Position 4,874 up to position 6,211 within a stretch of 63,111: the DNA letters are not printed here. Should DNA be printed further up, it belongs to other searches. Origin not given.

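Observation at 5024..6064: Orphan CheW fused to a C-terminal haem-globin domain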

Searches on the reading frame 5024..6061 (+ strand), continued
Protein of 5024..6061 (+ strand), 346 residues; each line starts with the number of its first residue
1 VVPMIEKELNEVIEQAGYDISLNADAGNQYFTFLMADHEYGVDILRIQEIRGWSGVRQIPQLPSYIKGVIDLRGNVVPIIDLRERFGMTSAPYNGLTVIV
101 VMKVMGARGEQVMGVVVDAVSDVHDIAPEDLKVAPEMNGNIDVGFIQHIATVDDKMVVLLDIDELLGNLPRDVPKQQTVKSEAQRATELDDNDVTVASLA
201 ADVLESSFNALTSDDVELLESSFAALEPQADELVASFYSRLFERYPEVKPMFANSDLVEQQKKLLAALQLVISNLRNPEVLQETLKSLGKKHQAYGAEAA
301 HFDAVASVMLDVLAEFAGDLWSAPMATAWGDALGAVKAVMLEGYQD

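Call 14: find_encoding_contigs(protein=P0013, flank=10000, max_places=3)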
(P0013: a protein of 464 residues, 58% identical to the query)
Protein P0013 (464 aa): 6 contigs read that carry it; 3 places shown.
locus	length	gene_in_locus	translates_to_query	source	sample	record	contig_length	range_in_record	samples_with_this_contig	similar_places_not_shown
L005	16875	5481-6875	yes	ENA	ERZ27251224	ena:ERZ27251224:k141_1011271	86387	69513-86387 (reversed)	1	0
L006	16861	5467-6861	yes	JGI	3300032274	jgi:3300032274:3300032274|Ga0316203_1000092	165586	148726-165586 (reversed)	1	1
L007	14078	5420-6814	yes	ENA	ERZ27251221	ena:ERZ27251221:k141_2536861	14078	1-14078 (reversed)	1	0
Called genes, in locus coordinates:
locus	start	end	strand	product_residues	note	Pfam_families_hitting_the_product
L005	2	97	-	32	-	?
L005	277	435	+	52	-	-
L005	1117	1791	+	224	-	-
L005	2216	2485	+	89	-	PF03693:ParD_antitoxin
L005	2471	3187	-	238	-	PF04402:SIMPL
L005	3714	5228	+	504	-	PF02696:SelO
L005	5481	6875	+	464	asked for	PF01584:CheW, PF11563:Protoglobin (faint), PF00042:Globin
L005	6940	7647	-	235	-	PF12119:DUF3581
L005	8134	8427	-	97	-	PF07238:PilZ (weak)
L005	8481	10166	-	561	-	PF02463:SMC_N, PF13175:AAA_15, PF13476:AAA_23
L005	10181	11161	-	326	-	PF01513:NAD_kinase, PF20143:NAD_kinase_C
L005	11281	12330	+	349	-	PF03444:WHD_HrcA (faint), PF01628:HrcA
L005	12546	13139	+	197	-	PF01025:GrpE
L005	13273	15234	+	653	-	PF00012:HSP70, PF06723:MreB_Mbl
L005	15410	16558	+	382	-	PF00226:DnaJ, PF01556:DnaJ_C, PF00684:DnaJ_CXXCXGXG, PF27439:DnaJ_C_2 (weak)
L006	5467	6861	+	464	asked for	PF01584:CheW, PF11563:Protoglobin (faint), PF00042:Globin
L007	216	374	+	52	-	-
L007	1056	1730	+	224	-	-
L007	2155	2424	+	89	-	PF03693:ParD_antitoxin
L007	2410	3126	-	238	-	PF04402:SIMPL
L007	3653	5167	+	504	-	PF02696:SelO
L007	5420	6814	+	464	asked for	PF01584:CheW, PF11563:Protoglobin (faint), PF00042:Globin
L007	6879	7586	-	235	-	PF12119:DUF3581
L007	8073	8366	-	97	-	PF07238:PilZ (weak)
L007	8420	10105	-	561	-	PF02463:SMC_N, PF13175:AAA_15 (weak), PF13476:AAA_23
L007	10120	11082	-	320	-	PF01513:NAD_kinase, PF20143:NAD_kinase_C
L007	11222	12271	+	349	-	PF03444:WHD_HrcA (weak), PF01628:HrcA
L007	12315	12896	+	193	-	PF01025:GrpE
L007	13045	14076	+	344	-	?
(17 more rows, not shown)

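Call 15: find_encoding_contigs(protein=P0032, flank=10000, max_places=2)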
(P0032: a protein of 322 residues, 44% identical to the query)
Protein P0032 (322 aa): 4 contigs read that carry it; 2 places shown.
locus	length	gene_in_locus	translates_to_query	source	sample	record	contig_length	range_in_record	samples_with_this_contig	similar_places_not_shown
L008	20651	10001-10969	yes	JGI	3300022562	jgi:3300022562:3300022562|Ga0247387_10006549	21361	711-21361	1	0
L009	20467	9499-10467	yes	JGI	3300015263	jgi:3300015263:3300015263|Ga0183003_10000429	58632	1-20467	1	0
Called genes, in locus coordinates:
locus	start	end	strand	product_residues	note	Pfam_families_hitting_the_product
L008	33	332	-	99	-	PF07045:DUF1330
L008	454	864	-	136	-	PF04828:GFA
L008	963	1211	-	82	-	-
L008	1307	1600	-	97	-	-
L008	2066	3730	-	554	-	PF02690:Na_Pi_cotrans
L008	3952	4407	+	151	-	PF00111:Fer2, PF01799:Fer2_2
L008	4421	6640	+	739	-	PF20256:MoCoBD_2, PF02738:MoCoBD_1, PF20256:MoCoBD_2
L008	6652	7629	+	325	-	PF02625:XdhC_CoxI, PF13478:XdhC_C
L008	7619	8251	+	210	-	PF12804:NTP_transf_3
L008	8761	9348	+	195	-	PF00376:MerR, PF12728:HTH_17, PF00072:Response_reg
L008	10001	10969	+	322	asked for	PF01584:CheW, PF00042:Globin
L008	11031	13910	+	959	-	PF00042:Globin, PF00989:PAS (faint), PF08448:PAS_4 (faint), PF13188:PAS_8 (faint), PF13426:PAS_9 (faint), PF18947:HAMP_2, PF00672:HAMP (weak), PF00015:MCPsignal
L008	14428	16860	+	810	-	PF00989:PAS (weak), PF08448:PAS_4, PF13426:PAS_9 (weak), PF00989:PAS (weak), PF08447:PAS_3, PF00512:HisKA, PF02518:HATPase_c, PF00072:Response_reg, +2 more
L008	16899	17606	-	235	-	PF02586:SRAP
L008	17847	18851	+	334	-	PF00753:Lactamase_B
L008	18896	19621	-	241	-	PF00483:NTP_transferase (weak), PF12804:NTP_transf_3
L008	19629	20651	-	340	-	?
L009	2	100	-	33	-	?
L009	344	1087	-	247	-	PF24719:Imm33-like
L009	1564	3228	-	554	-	PF02690:Na_Pi_cotrans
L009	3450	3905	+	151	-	PF00111:Fer2, PF01799:Fer2_2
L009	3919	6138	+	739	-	PF20256:MoCoBD_2, PF02738:MoCoBD_1, PF20256:MoCoBD_2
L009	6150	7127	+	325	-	PF02625:XdhC_CoxI, PF13478:XdhC_C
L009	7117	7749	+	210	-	PF12804:NTP_transf_3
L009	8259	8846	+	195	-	PF00376:MerR, PF12728:HTH_17, PF00072:Response_reg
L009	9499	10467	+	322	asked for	PF01584:CheW, PF00042:Globin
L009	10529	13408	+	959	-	PF00042:Globin, PF00989:PAS (faint), PF08448:PAS_4 (faint), PF13188:PAS_8 (faint), PF13426:PAS_9 (faint), PF18947:HAMP_2, PF00672:HAMP (weak), PF00015:MCPsignal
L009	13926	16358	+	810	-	PF00989:PAS (weak), PF08448:PAS_4, PF13426:PAS_9 (weak), PF00989:PAS (weak), PF08447:PAS_3, PF00512:HisKA, PF02518:HATPase_c, PF00072:Response_reg, +2 more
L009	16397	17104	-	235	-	PF02586:SRAP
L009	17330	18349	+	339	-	PF00753:Lactamase_B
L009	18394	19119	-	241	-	PF00483:NTP_transferase (weak), PF12804:NTP_transf_3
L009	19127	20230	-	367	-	PF01658:Inos-1-P_synth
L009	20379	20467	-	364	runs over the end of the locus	PF04464:Glyphos_transf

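Call 16: find_encoding_contigs(protein=P0035, flank=10000, max_places=2)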
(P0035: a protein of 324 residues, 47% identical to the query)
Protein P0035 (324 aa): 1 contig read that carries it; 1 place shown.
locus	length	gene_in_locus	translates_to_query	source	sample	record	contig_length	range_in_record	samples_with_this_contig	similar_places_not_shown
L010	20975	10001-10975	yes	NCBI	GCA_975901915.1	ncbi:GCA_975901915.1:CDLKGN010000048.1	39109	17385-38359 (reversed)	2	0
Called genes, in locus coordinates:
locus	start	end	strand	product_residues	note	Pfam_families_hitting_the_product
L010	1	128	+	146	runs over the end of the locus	PF13682:CZB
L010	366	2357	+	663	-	PF04851:ResIII, PF00270:DEAD, PF00271:Helicase_C, PF25399:DeaD_dimer, PF03880:DbpA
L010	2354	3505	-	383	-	PF00753:Lactamase_B, PF19583:ODP (weak)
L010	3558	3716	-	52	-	-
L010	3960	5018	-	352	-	-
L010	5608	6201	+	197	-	PF00376:MerR (weak), PF12728:HTH_17, PF00072:Response_reg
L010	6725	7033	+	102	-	PF01740:STAS (weak), PF13466:STAS_2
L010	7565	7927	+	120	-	PF00072:Response_reg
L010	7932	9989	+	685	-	PF01627:Hpt, PF02895:H-kinase_dim, PF02518:HATPase_c, PF01584:CheW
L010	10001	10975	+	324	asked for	PF01584:CheW, PF00042:Globin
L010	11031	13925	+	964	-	PF00042:Globin, PF00989:PAS (faint), PF08448:PAS_4 (faint), PF13188:PAS_8 (faint), PF13426:PAS_9 (faint), PF18947:HAMP_2, PF00672:HAMP (faint), PF00015:MCPsignal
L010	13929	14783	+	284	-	PF03705:CheR_N, PF01739:CheR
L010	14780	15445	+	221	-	PF03975:CheD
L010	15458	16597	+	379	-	PF00072:Response_reg, PF01339:CheB_methylest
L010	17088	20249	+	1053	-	PF13426:PAS_9, PF00989:PAS, PF13426:PAS_9, PF00989:PAS, PF08447:PAS_3, PF13426:PAS_9, PF00512:HisKA, PF02518:HATPase_c, +7 more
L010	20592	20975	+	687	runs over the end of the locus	PF08448:PAS_4 (faint), PF08447:PAS_3, PF13188:PAS_8 (faint), PF13426:PAS_9 (weak), PF00512:HisKA, PF02518:HATPase_c, PF00072:Response_reg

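Call 17: find_encoding_contigs(protein=P0096, flank=10000, max_places=2)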
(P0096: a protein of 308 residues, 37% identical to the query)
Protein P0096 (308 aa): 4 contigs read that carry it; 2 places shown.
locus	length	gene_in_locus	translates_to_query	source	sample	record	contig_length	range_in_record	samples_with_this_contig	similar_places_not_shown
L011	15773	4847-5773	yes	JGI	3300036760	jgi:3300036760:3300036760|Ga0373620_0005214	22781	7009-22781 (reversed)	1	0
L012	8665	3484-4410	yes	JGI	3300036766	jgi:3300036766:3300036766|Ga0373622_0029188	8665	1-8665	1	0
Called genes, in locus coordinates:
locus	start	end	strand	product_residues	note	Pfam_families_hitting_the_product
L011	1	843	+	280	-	?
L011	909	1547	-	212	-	PF12773:DZR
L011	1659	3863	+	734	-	PF00580:UvrD-helicase, PF13245:AAA_19, PF01443:Viral_helicase1 (faint), PF13361:UvrD_C, PF13538:UvrD_C_2, PF21196:PcrA_UvrD_tudor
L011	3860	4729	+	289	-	PF00924:MS_channel_2nd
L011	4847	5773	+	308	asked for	PF01584:CheW, PF00042:Globin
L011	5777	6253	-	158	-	PF19315:MC_hydratase, PF01575:MaoC_dehydratas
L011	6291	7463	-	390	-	PF02771:Acyl-CoA_dh_N, PF02770:Acyl-CoA_dh_M, PF00441:Acyl-CoA_dh_1, PF08028:Acyl-CoA_dh_2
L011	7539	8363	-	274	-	PF00296:Bac_luciferase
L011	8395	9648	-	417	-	PF08240:ADH_N, PF00107:ADH_zinc_N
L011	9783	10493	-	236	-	-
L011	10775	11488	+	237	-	-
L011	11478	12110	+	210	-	-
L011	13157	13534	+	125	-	PF00507:Oxidored_q4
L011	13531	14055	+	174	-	PF00329:Complex1_30kDa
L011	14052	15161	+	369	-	PF00346:Complex1_49kDa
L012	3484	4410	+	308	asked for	PF01584:CheW, PF00042:Globin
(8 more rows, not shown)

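Call 18: find_encoding_contigs(protein=P0003, flank=10000, max_places=2)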
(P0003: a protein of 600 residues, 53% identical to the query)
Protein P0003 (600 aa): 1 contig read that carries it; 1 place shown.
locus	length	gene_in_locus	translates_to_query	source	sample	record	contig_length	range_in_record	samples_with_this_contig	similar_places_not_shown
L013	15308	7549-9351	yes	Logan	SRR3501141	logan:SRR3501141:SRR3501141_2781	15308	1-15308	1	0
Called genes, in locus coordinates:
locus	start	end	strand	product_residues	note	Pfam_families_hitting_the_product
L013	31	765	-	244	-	PF02678:Pirin, PF17954:Pirin_C_2, PF05726:Pirin_C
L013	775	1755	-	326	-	PF13409:GST_N_2, PF00043:GST_C, PF13410:GST_C_2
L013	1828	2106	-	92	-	PF07681:DoxX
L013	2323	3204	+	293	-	PF00126:HTH_1, PF03466:LysR_substrate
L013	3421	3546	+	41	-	-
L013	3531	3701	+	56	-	-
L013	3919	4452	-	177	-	PF08713:DNA_alkylation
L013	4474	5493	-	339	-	PF13489:Methyltransf_23, PF00891:Methyltransf_2 (weak), PF13649:Methyltransf_25, PF13847:Methyltransf_31, PF08241:Methyltransf_11, PF08242:Methyltransf_12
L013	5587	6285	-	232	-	-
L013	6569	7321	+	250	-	PF01553:Acyltransferase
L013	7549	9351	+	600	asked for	PF01584:CheW, PF11563:Protoglobin (faint), PF01152:Bac_globin (faint), PF00042:Globin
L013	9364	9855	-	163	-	PF04828:GFA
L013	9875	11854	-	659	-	-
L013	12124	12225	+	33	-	-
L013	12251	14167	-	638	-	PF01447:Peptidase_M4, PF02868:Peptidase_M4_C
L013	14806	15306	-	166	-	?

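Call 35: find_related_loci(query=A2, collection=genome_contigs, flank=10000)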
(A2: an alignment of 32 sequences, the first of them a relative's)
Query A2 (343 aa) in genome_contigs; peptide patterns used: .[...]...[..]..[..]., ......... (x = any residue, [..] = any of these).
600 stretches matched a pattern (row limit reached: there are more); 594 encode a relative of the query (tblastn E <= 1e-3); the best 80 are kept; 80 distinct loci.
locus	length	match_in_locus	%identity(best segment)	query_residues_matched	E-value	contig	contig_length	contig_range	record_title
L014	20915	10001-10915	46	24-341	9e-88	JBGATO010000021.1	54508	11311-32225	MAG: Candidatus Eisenbacteria bacterium isolate MAG_AAO_H10.86 AAOH10-86_opera_contig_2535, whole genome shotgun sequenc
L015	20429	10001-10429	56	22-164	3e-50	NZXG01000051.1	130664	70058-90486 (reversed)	MAG: Pseudomonadales bacterium isolate NAT4 109448, whole genome shotgun sequence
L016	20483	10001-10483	50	3-165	2e-50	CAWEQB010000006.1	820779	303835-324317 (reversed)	MAG: uncultured Gammaproteobacteria bacterium isolate MFD01872.bin.1.203 genome assembly, contig: contig_123189, whole g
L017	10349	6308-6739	56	21-163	8e-50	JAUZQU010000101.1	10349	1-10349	MAG: Mariprofundaceae bacterium isolate GS19_ROV17_BS06-AMOR20_M1302 AMOR20_M1302_contig101, whole genome shotgun sequen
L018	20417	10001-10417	59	25-163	2e-49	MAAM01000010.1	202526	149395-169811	Cycloclasticus sp. 46_120_T64 BD02T64_scaffold_78, whole genome shotgun sequence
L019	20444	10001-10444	54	16-163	2e-48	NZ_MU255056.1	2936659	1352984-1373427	Thiorhodospira sibirica ATCC 700588 ThisiDRAFT_Contig4.4, whole genome shotgun sequence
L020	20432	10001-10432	56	22-165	2e-48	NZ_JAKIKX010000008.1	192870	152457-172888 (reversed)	Shewanella marisflavi strain JCM 12192 contig00008, whole genome shotgun sequence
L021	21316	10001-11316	50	7-343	3e-48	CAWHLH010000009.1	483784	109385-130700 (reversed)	MAG: uncultured Gammaproteobacteria bacterium isolate MFD02923.bin.1.29 genome assembly, contig: contig_6052, whole geno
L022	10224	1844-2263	51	26-165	8e-48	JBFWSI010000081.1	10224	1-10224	MAG: Gammaproteobacteria bacterium isolate CA_2019_TPBF_226 NODE_27112_length_10224_cov_3.433594_TPBF, whole genome shot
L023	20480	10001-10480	50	3-163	1e-47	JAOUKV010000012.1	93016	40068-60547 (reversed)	MAG: Gammaproteobacteria bacterium isolate 8_1_Jan_SF_Bin56 8_1_Jan_SF_Bin56_scaffold_85_c1, whole genome shotgun sequen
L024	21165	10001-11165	54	25-342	3e-47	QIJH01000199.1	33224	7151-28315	MAG: Chromatiaceae bacterium isolate SZUA-76 Ga0063293_10000626, whole genome shotgun sequence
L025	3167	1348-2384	57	26-340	3e-47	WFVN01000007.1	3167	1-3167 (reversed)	MAG: Gammaproteobacteria bacterium isolate S140_43 k151_115931, whole genome shotgun sequence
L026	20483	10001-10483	50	24-183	2e-47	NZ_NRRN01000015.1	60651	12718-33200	Halorhodospira abdelmalekii strain DSM 2110 scaffold0015, whole genome shotgun sequence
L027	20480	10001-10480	53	187-342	2e-48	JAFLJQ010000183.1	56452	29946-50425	MAG: Gammaproteobacteria bacterium isolate MC-03 c_000000809671, whole genome shotgun sequence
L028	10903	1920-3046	56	17-342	6e-47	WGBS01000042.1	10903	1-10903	MAG: Gammaproteobacteria bacterium isolate S144_34 k151_147872, whole genome shotgun sequence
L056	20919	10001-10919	55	4-343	3e-43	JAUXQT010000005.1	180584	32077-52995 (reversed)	MAG: Nitrospirota bacterium isolate C12_concoct.bin.99 C12_k141_277318, whole genome shotgun sequence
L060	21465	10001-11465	44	17-343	5e-76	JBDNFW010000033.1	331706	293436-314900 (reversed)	MAG: Gammaproteobacteria bacterium isolate concoct.158.ELB k141_418970, whole genome shotgun sequence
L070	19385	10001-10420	47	26-164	2e-41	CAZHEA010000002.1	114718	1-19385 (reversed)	MAG TPA_asm: uncultured Thiotrichaceae bacterium isolate SRP128015_co1_15 genome assembly, contig: NODE_43_length_114718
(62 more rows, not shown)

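Call 41: predict_structure(alignment_id=A2)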
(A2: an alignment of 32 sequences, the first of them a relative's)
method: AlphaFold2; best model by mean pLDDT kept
length: 343 residues; sequences in the alignment: 32
mean_pLDDT: 82.5   pTM: 0.47
mean pLDDT of the five models: 82.5, 81.1, 80.2, 79.9, 71.9
residues with pLDDT >= 90: 206; 70-90: 69; 50-70: 16; < 50: 52
segments of 3 or more residues with pLDDT < 50: 1-22, 168-197
pLDDT, mean of each block of 10 residues (from residue 1): 45 39 79 93 94 87 92 93 84 92 92 94 93 66 92 94 69 34 34 44 76 95 96 98 92 91 92 90 91 93 97 96 95 93 76
secondary structure, 60 per line:
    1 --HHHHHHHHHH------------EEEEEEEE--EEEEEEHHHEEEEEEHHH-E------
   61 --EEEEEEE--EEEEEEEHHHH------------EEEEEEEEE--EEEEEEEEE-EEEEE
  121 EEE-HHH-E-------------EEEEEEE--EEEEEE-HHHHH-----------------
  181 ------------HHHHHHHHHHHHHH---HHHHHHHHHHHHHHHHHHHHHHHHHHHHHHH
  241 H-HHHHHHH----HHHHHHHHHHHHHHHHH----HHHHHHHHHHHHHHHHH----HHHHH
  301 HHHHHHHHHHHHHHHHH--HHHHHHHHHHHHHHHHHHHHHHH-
elements in order: H3-12 E25-32 E35-40 E44-49 E63-69 E72-78 H79-82 E95-103 E106-114 E116-123 E143-149 E152-157 H159-163 H193-206 H210-241 H243-249 H254-270 H275-291 H296-317 H320-342

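Call 46: fold_search(model_id=the predicted structure, library=pdb)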
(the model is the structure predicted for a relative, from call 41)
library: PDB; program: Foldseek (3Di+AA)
matches with E <= 10: 1163; with E <= 0.001: 474
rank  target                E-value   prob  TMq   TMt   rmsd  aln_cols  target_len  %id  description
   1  8c5v_E                1.5e-14  1.00  0.37  0.83   2.6       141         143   39  Chemotaxis core signalling unit from E protein lysed E. coli cells (released 2023-09-13)
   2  9a72_B                4.7e-14  1.00  0.37  0.77   6.7       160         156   26  Integrative model of YFMS-CHEW by crosslinking MS and deep learning (released 2024-09-18)
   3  2ho9_MODEL_1_A        9.7e-14  1.00  0.35  0.68   4.4       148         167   38  Solution Structure of chemotaxi protein CheW from Escherichia coli (released 2007-07-10)
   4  2qdl_A                2.0e-13  1.00  0.36  0.76   2.4       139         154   32  Crystal structure of scaffolding protein TtCheW from Thermoanaerobacter tengcongensis (released 2007-09-04)
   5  2qdl_B                2.6e-13  1.00  0.36  0.81   2.2       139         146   32  Crystal structure of scaffolding protein TtCheW from Thermoanaerobacter tengcongensis (released 2007-09-04)
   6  6s1k_C                2.6e-13  1.00  0.37  0.81   2.9       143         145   39  E. coli Core Signaling Unit, carrying QQQQ receptor mutation (released 2020-01-22)
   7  2ch4_Y                3.6e-10  1.00  0.35  0.79   2.9       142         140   20  Complex between Bacterial Chemotaxis histidine kinase CheA domains P4 and P5 and receptor-adaptor protein CheW (released 2006-04-18)
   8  2ch4_W                6.5e-09  1.00  0.35  0.81   2.4       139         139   20  Complex between Bacterial Chemotaxis histidine kinase CheA domains P4 and P5 and receptor-adaptor protein CheW (released 2006-04-18)
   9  4jpb_A                7.2e-09  1.00  0.33  0.79   3.1       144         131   17  The structure of a ternary complex between CheA domains P4 and P5 with CheW and with an unzipped fragment of TM14, a c (released 2013-08-28)
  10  3s1i_A                1.9e-08  1.00  0.37  0.94   1.0       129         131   29  Crystal structure of oxygen-bound hell's gate globin I (released 2011-09-21)
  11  1k0s_MODEL_1_A        2.5e-08  1.00  0.33  0.68   4.0       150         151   21  Solution structure of the chemotaxis protein CheW from the thermophilic organism Thermotoga maritima (released 2002-02-06)
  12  3ur1_A                2.9e-08  1.00  0.33  0.42   2.6       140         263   19  The structure of a ternary complex between CheA domains P4 and P5 with CheW and with a truncated fragment of TM14, a c (released 2012-03-07)
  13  2ch4_A                2.9e-08  1.00  0.32  0.34   2.7       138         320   18  Complex between Bacterial Chemotaxis histidine kinase CheA domains P4 and P5 and receptor-adaptor protein CheW (released 2006-04-18)
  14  6s1k_A                3.8e-08  1.00  0.31  0.28   3.5       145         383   16  E. coli Core Signaling Unit, carrying QQQQ receptor mutation (released 2020-01-22)
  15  7ohd_B                4.5e-08  1.00  0.37  0.93   1.2       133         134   26  CRYSTAL STRUCTURE OF FERRIC MURINE NEUROGLOBIN CDLESS MUTANT (released 2022-07-13)
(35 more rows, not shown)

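Call 57: find_encoding_contigs(protein=P0019, flank=10000, max_places=1)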
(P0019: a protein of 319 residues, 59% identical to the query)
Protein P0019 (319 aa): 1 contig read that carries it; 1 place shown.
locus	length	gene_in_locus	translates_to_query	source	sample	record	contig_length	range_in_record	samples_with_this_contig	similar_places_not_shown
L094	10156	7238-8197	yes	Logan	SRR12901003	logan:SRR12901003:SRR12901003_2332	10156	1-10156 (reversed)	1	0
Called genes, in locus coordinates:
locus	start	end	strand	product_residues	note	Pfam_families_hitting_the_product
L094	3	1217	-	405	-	?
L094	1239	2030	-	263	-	-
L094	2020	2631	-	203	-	PF14065:Pvc16_N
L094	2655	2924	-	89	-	-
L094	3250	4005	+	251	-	PF13489:Methyltransf_23, PF13847:Methyltransf_31 (faint), PF08241:Methyltransf_11 (faint), PF08242:Methyltransf_12 (weak)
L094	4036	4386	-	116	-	PF01844:HNH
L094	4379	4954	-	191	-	PF07209:DUF1415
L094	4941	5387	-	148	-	PF03473:MOSC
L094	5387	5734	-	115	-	PF19661:DUF6164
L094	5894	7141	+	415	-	PF02896:PEP-utilizers_C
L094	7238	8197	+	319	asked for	PF01584:CheW, PF00042:Globin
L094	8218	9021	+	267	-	-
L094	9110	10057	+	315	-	PF07883:Cupin_2 (faint), PF00190:Cupin_1 (faint)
